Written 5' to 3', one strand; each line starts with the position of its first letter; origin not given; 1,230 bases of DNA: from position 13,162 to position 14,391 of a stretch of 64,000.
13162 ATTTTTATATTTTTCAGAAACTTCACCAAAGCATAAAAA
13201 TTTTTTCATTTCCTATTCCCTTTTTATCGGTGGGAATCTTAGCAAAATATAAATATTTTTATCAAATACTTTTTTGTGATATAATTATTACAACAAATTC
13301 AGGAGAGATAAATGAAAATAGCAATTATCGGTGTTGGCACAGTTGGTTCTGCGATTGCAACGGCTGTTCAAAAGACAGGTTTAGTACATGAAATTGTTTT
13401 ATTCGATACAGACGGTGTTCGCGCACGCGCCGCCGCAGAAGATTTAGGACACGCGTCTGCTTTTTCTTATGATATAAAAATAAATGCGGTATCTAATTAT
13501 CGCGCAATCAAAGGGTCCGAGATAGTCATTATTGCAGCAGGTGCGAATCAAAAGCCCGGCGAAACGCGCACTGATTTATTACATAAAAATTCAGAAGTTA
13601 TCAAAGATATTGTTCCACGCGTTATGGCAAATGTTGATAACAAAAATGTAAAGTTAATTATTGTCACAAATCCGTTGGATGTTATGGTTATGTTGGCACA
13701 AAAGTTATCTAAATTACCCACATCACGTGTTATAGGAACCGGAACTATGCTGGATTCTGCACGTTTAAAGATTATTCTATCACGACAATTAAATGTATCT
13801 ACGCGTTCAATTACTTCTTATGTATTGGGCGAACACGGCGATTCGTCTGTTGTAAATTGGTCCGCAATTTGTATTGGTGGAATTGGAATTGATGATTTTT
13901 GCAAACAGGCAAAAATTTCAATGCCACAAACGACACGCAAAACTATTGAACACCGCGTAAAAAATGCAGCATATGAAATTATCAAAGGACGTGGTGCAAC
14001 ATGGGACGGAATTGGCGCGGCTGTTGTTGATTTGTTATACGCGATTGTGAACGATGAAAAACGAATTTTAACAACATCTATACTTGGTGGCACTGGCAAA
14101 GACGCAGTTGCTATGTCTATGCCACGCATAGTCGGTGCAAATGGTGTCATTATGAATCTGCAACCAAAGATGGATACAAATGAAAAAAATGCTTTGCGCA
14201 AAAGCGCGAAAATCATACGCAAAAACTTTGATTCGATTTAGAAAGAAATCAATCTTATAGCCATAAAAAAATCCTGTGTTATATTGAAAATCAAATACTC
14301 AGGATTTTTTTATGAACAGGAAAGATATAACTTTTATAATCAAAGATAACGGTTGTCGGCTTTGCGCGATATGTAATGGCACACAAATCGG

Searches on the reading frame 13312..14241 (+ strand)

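Call 36: search_protein_families(library=pfam, proteins=[window:13312-14241:+], max_evalue=0.01)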
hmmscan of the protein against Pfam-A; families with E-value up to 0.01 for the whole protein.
window:13312-14241:+ (309 aa): 10 families
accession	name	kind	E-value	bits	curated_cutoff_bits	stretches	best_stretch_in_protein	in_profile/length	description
PF00056.29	Ldh_1_N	-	1.8e-35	122.5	27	1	1-142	1-141/141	lactate/malate dehydrogenase, NAD binding domain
PF02866.23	Ldh_1_C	-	2.5e-29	102.9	22.6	1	145-307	1-168/174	lactate/malate dehydrogenase, alpha/beta C-terminal domain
PF03807.23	F420_oxidored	-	1.3e-08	35.7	21.6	1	2-76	1-67/94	NADP oxidoreductase coenzyme F420-dependent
PF03435.24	Sacchrp_dh_NADP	-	0.00046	21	25.1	1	3-78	1-78/129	Saccharopine dehydrogenase NADP binding domain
PF00899.27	ThiF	-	0.0011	18.6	28.1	1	2-37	22-56/238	ThiF family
PF02254.24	TrkA_N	-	0.0017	19.1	23.8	1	3-81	1-75/116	TrkA-N domain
PF01408.29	GFO_IDH_MocA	-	0.0063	17.6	24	0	1-77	1-71/120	Oxidoreductase family, NAD-binding Rossmann fold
PF03721.20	UDPG_MGDP_dh_N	-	0.0065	16.5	27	0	1-102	1-109/187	UDP-glucose/GDP-mannose dehydrogenase family, NAD binding domain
PF01210.29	NAD_Gly3P_dh_N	-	0.0073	16.7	23.1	0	2-75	1-76/158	NAD-dependent glycerol-3-phosphate dehydrogenase N-terminus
PF02737.24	3HCDH_N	-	0.0079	16.6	22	0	2-46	1-43/180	3-hydroxyacyl-CoA dehydrogenase, NAD binding domain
